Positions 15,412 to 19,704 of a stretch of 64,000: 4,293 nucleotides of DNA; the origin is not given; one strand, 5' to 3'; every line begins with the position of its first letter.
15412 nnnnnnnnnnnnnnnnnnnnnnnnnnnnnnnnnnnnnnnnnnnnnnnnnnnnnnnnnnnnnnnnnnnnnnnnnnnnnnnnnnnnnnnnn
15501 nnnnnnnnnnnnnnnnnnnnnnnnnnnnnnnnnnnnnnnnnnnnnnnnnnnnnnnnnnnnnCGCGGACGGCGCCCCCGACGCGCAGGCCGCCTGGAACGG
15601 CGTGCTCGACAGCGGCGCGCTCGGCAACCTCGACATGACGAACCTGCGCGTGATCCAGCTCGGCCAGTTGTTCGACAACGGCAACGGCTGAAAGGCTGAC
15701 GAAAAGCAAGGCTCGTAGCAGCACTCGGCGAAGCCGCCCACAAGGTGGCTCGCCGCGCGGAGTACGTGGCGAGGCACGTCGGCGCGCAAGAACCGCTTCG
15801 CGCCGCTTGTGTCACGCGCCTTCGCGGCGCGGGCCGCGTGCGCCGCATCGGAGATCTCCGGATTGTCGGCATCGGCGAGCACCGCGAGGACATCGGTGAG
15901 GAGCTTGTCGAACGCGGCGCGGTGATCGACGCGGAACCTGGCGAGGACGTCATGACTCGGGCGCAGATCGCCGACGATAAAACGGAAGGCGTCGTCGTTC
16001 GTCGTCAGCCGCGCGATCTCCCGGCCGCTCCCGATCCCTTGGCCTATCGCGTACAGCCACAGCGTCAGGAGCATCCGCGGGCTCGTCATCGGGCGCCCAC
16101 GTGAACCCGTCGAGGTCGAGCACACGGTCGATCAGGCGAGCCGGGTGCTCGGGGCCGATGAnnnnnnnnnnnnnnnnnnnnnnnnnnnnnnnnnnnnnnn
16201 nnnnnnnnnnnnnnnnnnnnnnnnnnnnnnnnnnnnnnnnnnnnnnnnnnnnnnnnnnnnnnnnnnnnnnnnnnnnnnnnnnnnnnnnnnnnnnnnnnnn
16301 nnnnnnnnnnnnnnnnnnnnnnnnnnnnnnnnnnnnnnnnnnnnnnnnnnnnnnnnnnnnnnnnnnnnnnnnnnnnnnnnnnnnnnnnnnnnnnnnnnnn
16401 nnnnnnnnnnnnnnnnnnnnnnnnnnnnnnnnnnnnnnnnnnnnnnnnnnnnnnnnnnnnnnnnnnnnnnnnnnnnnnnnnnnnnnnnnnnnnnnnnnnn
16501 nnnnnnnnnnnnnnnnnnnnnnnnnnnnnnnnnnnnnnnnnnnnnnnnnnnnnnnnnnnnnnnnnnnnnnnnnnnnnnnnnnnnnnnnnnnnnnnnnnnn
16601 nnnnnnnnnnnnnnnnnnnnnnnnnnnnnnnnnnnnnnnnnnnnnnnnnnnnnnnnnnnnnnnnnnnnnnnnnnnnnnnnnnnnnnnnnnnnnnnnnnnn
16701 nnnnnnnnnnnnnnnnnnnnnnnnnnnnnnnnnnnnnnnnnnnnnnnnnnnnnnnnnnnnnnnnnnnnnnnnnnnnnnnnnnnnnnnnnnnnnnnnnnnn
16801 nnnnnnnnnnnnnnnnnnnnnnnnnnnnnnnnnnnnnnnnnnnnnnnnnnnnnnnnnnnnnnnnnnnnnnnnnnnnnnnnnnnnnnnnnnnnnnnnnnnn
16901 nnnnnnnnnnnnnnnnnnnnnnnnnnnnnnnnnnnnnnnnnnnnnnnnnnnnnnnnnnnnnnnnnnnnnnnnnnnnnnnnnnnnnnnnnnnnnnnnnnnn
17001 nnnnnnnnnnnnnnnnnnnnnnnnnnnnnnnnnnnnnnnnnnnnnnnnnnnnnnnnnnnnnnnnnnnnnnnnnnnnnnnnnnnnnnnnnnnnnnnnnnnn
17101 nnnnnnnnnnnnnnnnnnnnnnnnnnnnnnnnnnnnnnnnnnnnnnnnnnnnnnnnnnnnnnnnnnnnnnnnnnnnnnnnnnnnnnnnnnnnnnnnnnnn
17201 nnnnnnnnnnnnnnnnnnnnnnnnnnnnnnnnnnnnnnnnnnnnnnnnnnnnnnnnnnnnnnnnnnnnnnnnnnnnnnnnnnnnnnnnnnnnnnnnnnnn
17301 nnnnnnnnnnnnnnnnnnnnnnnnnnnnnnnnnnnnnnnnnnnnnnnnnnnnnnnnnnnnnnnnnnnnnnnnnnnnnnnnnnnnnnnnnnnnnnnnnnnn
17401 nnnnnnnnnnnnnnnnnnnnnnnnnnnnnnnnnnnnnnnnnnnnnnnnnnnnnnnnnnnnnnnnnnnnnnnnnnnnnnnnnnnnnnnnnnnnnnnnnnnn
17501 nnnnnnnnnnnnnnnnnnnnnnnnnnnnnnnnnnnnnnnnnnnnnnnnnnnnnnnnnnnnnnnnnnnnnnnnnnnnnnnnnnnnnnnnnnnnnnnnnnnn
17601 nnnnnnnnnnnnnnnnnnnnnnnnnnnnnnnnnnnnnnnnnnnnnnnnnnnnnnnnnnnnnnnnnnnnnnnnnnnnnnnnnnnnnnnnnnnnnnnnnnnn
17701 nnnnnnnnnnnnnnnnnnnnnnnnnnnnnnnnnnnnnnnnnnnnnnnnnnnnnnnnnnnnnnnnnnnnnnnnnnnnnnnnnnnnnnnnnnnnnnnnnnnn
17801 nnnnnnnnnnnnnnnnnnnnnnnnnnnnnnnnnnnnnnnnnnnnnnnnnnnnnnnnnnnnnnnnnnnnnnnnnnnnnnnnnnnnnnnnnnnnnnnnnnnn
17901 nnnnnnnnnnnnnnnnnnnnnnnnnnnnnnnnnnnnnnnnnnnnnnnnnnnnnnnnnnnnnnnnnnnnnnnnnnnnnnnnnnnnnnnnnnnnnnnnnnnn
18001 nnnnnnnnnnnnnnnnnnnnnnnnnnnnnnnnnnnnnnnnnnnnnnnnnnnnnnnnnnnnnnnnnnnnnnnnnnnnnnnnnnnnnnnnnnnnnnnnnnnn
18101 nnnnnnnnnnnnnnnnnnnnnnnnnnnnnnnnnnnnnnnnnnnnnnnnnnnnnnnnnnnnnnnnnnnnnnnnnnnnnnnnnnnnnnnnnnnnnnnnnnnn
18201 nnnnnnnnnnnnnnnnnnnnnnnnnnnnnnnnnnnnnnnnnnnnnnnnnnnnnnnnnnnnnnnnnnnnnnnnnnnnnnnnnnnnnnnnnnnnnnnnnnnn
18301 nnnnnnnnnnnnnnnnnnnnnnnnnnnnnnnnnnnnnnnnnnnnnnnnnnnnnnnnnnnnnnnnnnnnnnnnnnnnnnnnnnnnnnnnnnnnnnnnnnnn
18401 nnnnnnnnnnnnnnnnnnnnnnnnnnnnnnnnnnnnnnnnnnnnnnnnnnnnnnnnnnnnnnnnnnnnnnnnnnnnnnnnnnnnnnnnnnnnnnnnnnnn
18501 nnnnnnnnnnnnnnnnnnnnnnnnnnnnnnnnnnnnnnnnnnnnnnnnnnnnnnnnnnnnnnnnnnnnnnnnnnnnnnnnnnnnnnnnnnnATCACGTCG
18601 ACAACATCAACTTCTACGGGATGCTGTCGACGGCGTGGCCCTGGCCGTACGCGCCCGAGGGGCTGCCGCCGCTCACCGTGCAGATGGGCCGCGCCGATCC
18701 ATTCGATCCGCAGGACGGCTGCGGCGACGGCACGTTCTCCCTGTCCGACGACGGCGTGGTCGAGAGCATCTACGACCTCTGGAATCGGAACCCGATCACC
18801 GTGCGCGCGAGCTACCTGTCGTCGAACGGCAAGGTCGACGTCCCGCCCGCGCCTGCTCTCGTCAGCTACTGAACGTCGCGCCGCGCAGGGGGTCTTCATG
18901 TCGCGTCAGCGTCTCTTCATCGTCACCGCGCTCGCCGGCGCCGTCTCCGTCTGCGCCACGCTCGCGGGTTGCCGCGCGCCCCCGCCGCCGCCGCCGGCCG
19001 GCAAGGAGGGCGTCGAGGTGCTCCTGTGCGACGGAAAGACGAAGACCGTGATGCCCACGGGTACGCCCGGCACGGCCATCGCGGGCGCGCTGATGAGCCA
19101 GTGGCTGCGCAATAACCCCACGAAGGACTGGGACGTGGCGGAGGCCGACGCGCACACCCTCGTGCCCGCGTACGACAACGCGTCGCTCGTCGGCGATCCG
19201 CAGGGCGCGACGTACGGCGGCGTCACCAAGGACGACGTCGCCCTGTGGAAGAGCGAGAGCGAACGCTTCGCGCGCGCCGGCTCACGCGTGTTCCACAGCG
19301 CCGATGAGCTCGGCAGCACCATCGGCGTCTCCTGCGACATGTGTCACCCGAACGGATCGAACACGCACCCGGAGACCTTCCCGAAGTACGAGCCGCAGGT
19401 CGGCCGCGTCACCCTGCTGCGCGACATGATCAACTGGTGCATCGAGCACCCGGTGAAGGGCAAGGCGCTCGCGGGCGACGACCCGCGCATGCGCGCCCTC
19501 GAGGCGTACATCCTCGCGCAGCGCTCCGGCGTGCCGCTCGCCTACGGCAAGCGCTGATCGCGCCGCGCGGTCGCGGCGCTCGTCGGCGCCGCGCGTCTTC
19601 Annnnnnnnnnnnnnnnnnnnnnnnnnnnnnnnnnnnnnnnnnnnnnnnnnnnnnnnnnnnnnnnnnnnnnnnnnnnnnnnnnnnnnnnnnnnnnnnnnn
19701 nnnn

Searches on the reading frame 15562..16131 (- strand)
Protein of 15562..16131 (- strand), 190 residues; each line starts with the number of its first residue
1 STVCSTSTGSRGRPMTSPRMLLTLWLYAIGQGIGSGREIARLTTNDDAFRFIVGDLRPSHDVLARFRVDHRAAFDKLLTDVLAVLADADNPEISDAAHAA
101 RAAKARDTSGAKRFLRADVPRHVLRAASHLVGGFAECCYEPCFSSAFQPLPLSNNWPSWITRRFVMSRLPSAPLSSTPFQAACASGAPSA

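Call 58: search_protein_families(library=pfam, proteins=[window:15562-16131:-], max_evalue=0.01)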
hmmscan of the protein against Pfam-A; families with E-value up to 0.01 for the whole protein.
window:15562-16131:- (190 aa): 1 family
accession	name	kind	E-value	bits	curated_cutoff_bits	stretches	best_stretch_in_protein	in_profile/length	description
PF05598.16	DUF772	-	6.1e-09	36.2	23.1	1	12-81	1-74/74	Transposase domain (DUF772)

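Call 72: search_protein_families(library=ncbifam, proteins=[window:15562-16131:-], max_evalue=0.001)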
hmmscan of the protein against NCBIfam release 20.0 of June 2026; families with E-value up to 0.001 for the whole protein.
window:15562-16131:- (190 aa): 1 family
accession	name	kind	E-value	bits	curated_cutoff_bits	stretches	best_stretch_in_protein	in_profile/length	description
NF033551.1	transpos_IS1182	equivalog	1.7e-17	63.5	270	1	9-88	46-131/488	IS1182 family transposase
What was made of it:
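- A DUF772 / IS1182-like transposase fragment exists at 15562-16131 (calls 58, 72).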

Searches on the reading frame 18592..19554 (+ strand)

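Call 55: search_protein_families(library=pfam, alignment_id=A3, max_evalue=0.0001)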
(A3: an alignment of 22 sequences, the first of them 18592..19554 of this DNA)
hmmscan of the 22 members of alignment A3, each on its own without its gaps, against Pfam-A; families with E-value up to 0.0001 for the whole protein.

A. member 1, window:18592-19554:+ (321 aa): 1 family
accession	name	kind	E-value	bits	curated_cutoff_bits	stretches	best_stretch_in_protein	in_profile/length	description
PF21342.2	SoxA-TsdA_cyt-c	-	8e-09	35.8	27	1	244-315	13-87/88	SoxA/TsdA, cytochrome c domain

B. families by the number of members that match (of 22 scanned): 17 families
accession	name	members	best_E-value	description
PF03561.21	Allantoicase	1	1.7e-92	Allantoicase repeat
PF09349.15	OHCU_decarbox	1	2.5e-41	OHCU decarboxylase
PF06676.16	DUF1178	1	5.3e-36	Protein of unknown function (DUF1178)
PF00576.27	Transthyretin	1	8.3e-33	HIUase/Transthyretin family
PF01979.26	Amidohydro_1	1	2.2e-26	Amidohydrolase family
PF07969.17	Amidohydro_3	1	3.1e-16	Amidohydrolase family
PF00149.33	Metallophos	1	2.6e-14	Calcineurin-like phosphoesterase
PF13476.12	AAA_23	1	3.7e-14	AAA domain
PF18884.5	TSP3_bac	1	9.2e-11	Bacterial TSP3 repeat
PF13558.12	SbcC_Walker_B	1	3.1e-10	SbcC/RAD50-like, Walker B motif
PF12320.13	SbcD_C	1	1.6e-09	Type 5 capsule protein repressor C-terminal domain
PF21342.2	SoxA-TsdA_cyt-c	1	8e-09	SoxA/TsdA, cytochrome c domain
PF02463.25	SMC_N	1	2.8e-07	RecF/RecN/SMC N terminal domain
PF12850.12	Metallophos_2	1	5.5e-06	Calcineurin-like phosphoesterase superfamily domain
PF13555.12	AAA_29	1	2.1e-05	P-loop containing region of AAA domain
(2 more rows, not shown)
